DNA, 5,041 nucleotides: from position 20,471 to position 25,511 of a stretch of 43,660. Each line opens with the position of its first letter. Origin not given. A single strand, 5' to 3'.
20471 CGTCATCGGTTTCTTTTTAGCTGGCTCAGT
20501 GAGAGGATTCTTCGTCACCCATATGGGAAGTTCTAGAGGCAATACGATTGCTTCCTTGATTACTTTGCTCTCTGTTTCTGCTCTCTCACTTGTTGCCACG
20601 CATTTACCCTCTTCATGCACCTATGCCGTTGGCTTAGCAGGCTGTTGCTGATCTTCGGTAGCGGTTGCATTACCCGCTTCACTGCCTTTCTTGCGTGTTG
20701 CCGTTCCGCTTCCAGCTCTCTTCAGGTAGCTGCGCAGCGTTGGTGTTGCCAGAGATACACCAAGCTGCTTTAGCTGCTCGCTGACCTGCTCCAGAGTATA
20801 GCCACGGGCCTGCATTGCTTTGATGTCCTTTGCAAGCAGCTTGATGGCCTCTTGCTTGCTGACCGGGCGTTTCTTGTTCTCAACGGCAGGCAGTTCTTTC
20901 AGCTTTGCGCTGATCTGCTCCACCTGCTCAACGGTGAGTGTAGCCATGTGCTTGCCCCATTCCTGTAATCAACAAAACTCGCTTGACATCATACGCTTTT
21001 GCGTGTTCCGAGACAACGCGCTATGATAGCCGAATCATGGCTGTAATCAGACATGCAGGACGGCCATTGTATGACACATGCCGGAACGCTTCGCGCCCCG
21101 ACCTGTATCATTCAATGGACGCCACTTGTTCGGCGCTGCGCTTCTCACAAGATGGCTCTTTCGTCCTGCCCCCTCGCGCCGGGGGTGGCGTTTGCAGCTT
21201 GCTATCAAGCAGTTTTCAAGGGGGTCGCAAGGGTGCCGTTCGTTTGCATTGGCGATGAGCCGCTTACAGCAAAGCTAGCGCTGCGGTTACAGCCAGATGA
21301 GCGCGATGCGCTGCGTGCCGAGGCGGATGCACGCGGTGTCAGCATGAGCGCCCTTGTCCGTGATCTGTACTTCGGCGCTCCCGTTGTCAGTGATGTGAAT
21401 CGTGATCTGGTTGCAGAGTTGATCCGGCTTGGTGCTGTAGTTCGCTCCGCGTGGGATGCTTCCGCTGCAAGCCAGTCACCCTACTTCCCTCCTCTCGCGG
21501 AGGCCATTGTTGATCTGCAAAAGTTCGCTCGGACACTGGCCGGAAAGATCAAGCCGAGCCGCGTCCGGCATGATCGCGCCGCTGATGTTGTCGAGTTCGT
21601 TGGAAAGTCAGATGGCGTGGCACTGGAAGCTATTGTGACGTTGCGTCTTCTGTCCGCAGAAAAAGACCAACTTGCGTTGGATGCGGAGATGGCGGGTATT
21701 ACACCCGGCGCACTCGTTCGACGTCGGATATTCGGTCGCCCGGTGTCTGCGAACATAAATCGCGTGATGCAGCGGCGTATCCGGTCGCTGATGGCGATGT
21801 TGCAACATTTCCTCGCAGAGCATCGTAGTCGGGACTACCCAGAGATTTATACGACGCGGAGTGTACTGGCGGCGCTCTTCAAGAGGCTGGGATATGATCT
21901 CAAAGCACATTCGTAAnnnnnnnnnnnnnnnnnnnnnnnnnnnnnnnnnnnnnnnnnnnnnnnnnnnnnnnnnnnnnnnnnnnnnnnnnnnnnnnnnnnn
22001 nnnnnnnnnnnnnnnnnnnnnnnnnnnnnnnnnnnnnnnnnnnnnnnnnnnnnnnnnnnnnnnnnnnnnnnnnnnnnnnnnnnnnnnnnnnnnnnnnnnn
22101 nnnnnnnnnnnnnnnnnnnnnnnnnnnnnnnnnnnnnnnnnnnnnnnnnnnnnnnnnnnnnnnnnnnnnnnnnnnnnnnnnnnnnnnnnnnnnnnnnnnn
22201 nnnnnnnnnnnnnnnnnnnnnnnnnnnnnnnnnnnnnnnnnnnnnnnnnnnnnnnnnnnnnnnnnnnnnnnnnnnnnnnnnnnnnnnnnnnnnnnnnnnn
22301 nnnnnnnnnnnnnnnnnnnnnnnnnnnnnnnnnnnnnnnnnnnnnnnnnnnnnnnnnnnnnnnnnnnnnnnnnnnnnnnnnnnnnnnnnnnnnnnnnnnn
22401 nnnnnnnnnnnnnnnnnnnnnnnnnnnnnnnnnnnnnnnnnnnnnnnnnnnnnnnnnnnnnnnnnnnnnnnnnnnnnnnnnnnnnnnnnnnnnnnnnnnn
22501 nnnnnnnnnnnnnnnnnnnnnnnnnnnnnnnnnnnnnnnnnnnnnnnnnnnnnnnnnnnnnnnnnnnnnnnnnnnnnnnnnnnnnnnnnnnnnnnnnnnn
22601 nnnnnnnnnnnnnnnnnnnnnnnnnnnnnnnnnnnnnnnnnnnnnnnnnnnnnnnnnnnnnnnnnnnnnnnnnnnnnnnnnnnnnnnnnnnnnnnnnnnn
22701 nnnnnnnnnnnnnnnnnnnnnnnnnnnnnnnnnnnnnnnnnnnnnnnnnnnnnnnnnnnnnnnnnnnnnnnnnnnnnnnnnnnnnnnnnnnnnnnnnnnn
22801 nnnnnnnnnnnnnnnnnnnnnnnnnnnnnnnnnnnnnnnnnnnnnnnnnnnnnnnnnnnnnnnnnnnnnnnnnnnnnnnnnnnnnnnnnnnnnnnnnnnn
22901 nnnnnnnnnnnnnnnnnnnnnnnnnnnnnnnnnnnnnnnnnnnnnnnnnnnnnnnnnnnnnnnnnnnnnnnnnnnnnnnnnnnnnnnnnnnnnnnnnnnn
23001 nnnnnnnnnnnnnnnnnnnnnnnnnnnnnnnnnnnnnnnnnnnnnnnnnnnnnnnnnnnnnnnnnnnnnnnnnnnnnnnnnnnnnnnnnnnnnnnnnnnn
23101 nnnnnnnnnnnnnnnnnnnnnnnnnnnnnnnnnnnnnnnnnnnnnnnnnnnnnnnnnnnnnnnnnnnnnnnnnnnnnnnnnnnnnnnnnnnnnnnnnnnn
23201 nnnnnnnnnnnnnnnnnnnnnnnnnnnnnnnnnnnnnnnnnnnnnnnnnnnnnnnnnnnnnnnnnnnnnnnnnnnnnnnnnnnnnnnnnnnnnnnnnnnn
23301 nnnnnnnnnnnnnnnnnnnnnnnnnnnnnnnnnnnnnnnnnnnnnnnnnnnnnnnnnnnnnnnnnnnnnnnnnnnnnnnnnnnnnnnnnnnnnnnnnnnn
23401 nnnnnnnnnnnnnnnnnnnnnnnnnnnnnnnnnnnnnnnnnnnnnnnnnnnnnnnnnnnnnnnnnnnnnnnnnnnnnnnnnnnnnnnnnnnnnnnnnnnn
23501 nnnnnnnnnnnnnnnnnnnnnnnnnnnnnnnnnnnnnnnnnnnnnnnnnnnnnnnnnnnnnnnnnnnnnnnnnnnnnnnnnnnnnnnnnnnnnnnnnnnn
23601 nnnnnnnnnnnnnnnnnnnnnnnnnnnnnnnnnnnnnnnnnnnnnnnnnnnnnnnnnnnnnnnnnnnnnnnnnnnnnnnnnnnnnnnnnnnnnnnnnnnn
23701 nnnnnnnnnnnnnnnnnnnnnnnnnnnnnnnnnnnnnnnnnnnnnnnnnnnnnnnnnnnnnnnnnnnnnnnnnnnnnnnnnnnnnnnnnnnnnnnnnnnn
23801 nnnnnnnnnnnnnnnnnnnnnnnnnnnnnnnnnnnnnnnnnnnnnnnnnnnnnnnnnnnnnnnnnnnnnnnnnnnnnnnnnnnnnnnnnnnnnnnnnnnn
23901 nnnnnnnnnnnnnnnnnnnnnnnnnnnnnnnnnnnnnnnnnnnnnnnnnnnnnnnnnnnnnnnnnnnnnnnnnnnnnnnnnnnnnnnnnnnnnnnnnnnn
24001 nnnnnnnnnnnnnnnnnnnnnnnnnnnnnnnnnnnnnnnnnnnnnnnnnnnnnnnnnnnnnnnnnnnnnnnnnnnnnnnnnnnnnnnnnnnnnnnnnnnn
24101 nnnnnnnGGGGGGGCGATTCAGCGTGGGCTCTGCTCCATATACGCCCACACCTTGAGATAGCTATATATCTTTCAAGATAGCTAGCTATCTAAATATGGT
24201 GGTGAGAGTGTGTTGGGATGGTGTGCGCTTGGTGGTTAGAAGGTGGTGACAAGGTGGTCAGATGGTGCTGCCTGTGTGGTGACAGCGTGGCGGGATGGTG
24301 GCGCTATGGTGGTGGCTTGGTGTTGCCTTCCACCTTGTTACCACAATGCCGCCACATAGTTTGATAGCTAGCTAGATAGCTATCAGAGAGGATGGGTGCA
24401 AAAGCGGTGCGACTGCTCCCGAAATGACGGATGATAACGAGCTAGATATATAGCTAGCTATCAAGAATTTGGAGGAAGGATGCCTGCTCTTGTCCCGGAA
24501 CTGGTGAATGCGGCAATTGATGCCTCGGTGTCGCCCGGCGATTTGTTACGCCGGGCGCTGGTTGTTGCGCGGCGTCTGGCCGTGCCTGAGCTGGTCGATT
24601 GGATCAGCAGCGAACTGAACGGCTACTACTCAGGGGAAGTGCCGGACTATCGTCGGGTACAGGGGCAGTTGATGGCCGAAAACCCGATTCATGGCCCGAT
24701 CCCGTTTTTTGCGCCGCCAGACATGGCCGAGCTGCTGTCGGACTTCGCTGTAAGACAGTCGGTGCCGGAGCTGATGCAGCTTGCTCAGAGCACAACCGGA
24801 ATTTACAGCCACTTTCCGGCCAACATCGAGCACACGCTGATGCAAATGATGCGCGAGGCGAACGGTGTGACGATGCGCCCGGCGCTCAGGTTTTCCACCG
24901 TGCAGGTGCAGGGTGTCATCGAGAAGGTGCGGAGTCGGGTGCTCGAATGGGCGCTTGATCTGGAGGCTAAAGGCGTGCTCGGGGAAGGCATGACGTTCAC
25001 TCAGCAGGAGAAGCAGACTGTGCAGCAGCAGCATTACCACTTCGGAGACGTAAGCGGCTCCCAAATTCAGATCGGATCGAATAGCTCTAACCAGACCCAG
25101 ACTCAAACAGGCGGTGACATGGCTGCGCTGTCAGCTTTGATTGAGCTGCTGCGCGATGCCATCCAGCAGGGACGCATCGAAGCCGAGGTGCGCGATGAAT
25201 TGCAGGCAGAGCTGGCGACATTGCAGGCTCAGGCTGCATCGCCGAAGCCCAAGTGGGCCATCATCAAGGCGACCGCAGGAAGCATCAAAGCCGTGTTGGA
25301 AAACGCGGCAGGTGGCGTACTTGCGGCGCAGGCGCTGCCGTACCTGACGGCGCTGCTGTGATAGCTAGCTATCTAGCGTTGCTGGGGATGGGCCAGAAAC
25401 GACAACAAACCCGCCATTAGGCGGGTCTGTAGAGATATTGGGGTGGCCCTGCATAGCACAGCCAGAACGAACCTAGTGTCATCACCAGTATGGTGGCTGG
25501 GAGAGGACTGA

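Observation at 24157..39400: Backbone-wide family of perfect palindromes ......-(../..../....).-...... at 11 or more sites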

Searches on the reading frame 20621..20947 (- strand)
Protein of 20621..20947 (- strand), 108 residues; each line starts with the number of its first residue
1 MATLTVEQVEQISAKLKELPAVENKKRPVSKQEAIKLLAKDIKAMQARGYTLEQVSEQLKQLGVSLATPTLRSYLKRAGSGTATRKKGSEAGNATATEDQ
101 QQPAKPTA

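Call 12: search_protein_families(library=pfam, proteins=[window:20621-20947:-], max_evalue=0.01)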
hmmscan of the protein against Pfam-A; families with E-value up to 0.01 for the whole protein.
window:20621-20947:- (108 aa): 1 family
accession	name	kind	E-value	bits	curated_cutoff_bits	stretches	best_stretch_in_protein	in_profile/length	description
PF20075.5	DUF6471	-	0.0015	18.8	26.8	1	44-78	12-46/65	Domain of unknown function (DUF6471)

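Call 48: search_protein_families(library=ncbifam, proteins=[window:20621-20947:-], max_evalue=1)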
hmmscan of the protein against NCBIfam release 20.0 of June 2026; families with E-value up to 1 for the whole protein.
window:20621-20947:- (108 aa): 2 families
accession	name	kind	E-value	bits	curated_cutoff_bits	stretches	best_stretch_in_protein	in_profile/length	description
NF033545.0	transpos_IS630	equivalog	0.011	15.2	100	1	24-86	52-116/299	IS630 family transposase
NF001057.0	PRK00117.3-3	equivalog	0.076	13.1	146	1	21-61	104-145/151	recombination regulator RecX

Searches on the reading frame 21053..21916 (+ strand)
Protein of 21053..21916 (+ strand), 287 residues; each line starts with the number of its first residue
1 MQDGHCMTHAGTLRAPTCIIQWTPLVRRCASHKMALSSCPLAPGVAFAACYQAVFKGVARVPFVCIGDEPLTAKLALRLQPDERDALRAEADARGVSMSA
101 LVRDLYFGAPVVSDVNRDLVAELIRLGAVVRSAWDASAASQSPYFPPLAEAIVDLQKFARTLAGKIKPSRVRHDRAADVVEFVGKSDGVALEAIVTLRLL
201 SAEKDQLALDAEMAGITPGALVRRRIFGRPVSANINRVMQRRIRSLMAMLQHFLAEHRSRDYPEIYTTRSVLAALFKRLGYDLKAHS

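Call 12: search_protein_families(library=pfam, proteins=[window:21053-21916:+], max_evalue=0.01)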
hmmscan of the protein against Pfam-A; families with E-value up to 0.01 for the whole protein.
window:21053-21916:+ (287 aa): 3 families
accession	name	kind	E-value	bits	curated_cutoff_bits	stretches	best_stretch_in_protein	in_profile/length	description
PF21983.2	NikA-like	-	9.7e-21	74.1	27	2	72-129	4-64/72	Mobilization protein NikA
PF01402.27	RHH_1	-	0.005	17.2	20.5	0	77-104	4-31/39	Ribbon-helix-helix protein, copG family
PF19807.5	DUF6290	-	0.0083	16.7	27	0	76-105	5-34/72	Family of unknown function (DUF6290)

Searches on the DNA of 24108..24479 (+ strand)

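Call 121: search_dna_similar(query=window:24108-24479:+, collection=plasmids, mode=distant, max_rows=40, rows=spread)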
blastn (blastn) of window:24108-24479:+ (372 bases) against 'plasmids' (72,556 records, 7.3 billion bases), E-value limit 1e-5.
Records with a match: 27; places in all: 27; records where one place covers at least 80% of the query: 23.
Best place of each record, by identity: >=99% 1; 95-99% 20; 90-95% 6.
By first word of the organism name: Aeromonas 11; Pseudomonas 9; Klebsiella 4; Enterobacter 2; Edwardsiella 1.
By predicted mobility (MOB-suite, as given by PLSDB): mobilizable 24; conjugative 2; non-mobilizable 1.
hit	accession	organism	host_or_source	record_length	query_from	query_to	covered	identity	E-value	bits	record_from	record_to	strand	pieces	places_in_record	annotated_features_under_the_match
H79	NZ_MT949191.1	Pseudomonas aeruginosa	-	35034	1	372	100%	100.0%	0e+0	672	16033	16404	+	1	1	none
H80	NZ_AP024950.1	Aeromonas caviae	-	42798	1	372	100%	98.7%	0e+0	649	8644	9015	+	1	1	none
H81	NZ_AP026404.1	Aeromonas caviae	-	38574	1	372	100%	98.7%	0e+0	649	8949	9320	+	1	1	none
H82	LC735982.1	Klebsiella michiganensis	-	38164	1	372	100%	98.7%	0e+0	649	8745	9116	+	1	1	none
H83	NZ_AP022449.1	Enterobacter kobei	-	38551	1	372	100%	98.7%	0e+0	649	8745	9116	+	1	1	none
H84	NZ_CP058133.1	Klebsiella quasipneumoniae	culture,Wastewater influent sample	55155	1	372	100%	98.7%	0e+0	649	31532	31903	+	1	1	none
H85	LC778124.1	Klebsiella michiganensis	assembly,hospital sewage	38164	1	372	100%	98.7%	0e+0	649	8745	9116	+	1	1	none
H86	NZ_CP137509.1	Pseudomonas aeruginosa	Homo sapiens,Bacterial culture sample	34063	1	372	100%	98.7%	0e+0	649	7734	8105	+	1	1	none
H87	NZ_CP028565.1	Aeromonas hydrophila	Pure Culture,Sewage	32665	1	372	100%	98.4%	0e+0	645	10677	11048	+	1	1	none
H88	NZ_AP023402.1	Aeromonas hydrophila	-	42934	1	372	100%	98.4%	0e+0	645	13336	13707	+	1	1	none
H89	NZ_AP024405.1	Aeromonas caviae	-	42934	1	372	100%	98.4%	0e+0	645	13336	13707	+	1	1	none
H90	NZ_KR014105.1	Aeromonas hydrophila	-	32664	1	372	100%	98.4%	0e+0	645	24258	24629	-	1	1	none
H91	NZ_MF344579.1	Pseudomonas aeruginosa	-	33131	1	372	100%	98.4%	0e+0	641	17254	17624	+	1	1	none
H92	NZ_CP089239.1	Pseudomonas aeruginosa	Homo sapiens,urine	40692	2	372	100%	98.7%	0e+0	647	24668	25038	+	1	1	none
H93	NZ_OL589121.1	Pseudomonas aeruginosa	-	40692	2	372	100%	98.7%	0e+0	647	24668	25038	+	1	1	none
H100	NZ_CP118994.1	Aeromonas media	Homo sapiens,cell culture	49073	3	372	99%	93.8%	8e-161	572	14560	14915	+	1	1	none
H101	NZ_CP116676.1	Edwardsiella tarda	Siamese crocodiles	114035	1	372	100%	92.7%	2e-155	554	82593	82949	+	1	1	none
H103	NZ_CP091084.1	Enterobacter roggenkampii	environment,strain,farmer market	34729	2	112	30%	90.4%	6e-36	158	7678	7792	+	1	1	none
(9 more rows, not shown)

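Call 122: get_annotated_region(hit=H101, flank=1500)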
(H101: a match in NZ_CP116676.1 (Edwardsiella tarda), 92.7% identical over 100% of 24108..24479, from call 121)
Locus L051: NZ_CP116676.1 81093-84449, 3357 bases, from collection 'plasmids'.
description: Edwardsiella tarda strain SC002 plasmid pEtSC002-1, complete sequence
organism: Edwardsiella tarda (NCBI taxid 636)
taxonomy: Bacteria; Pseudomonadota; Gammaproteobacteria; Enterobacterales; Hafniaceae; Edwardsiella; Edwardsiella tarda
host: -; source: Siamese crocodiles; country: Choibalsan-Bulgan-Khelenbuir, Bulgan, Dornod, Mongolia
typing (MOB-suite, as given by PLSDB): non-mobilizable
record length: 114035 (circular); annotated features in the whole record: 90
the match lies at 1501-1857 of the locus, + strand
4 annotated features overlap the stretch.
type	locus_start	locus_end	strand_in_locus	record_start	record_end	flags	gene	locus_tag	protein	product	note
CDS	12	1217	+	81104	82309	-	-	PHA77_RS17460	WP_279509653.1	IS256 family transposase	-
CDS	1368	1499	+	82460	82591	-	-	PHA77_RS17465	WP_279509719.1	hypothetical protein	-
CDS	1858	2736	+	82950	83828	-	-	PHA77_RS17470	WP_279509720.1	hypothetical protein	-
CDS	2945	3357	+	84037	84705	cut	-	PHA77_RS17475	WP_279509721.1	hypothetical protein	-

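Call 123: get_annotated_region(hit=H103, flank=1500)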
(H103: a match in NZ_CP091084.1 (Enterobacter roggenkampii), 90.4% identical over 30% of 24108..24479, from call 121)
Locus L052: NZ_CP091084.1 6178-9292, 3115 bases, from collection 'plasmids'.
description: Enterobacter roggenkampii strain GD21SC1505 plasmid pHN21SC1505-3, complete sequence
organism: Enterobacter roggenkampii (NCBI taxid 1812935)
taxonomy: Bacteria; Pseudomonadota; Gammaproteobacteria; Enterobacterales; Enterobacteriaceae; Enterobacter; Enterobacter roggenkampii
host: -; source: environment,strain,farmer market; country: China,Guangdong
typing (MOB-suite, as given by PLSDB): conjugative; replicon rep_cluster_573; relaxase MOBP; mating-pair formation MPF_T
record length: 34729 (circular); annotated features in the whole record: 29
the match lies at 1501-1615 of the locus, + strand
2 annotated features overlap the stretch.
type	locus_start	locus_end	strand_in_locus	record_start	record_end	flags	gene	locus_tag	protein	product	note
CDS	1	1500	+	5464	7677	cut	-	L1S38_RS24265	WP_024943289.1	LPD7 domain-containing protein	-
CDS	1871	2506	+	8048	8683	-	-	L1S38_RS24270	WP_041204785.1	hypothetical protein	-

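Call 124: get_annotated_region(hit=H100, flank=1500)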
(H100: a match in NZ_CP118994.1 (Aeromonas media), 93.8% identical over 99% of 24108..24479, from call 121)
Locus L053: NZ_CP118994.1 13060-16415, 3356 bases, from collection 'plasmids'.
description: Aeromonas media strain K521 plasmid pK521-KPC, complete sequence
organism: Aeromonas media (NCBI taxid 651)
taxonomy: Bacteria; Pseudomonadota; Gammaproteobacteria; Aeromonadales; Aeromonadaceae; Aeromonas; Aeromonas media
host: -; source: Homo sapiens,cell culture; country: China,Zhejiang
typing (MOB-suite, as given by PLSDB): mobilizable; replicon IncU; relaxase MOBP,MOBP
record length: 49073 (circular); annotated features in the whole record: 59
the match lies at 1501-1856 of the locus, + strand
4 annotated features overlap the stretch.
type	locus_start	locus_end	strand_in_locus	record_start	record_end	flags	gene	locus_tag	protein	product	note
CDS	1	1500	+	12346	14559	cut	-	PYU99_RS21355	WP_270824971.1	LPD7 domain-containing protein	-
CDS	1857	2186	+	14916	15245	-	-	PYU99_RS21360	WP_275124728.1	hypothetical protein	-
CDS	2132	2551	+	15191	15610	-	-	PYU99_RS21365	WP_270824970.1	hypothetical protein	-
CDS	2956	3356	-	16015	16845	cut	-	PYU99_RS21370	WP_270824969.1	replication protein RepA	-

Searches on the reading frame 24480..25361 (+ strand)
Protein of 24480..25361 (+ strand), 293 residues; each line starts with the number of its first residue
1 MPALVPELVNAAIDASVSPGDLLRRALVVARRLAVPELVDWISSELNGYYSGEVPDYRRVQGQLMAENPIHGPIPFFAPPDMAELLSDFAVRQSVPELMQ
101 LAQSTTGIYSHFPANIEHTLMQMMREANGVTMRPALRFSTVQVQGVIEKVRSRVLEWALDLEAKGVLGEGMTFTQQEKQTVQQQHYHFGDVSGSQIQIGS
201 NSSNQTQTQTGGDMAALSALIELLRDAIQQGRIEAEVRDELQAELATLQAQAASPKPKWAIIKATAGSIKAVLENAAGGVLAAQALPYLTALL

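Call 12: search_protein_families(library=pfam, proteins=[window:24480-25361:+], max_evalue=0.01)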
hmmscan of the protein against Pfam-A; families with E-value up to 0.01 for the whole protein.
window:24480-25361:+ (293 aa): 1 family
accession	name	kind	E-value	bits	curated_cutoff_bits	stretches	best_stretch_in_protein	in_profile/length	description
PF18864.6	AbiTii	-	2.1e-41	142.7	27.6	1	4-185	2-188/189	AbiTii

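Call 104: search_protein_families(library=padloc, proteins=[window:24480-25361:+], max_evalue=0.001)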
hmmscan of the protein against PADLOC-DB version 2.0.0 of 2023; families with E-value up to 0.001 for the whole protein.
window:24480-25361:+ (293 aa): 5 families
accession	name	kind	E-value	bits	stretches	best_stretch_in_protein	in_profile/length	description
PDLC02334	AbiTii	-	1.1e-44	151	1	4-185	2-184/185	AbiTii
PDLC04448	PDC-M14B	-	1.2e-09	36.1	1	170-285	142-257/275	-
PDLC04453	PDC-M14B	-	5.6e-07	27.4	1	184-275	159-251/276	-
PDLC04451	PDC-M14B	-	1.3e-06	26.4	1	190-279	159-247/261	-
PDLC04449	PDC-M14B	-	2e-06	25.5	1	193-288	160-257/267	-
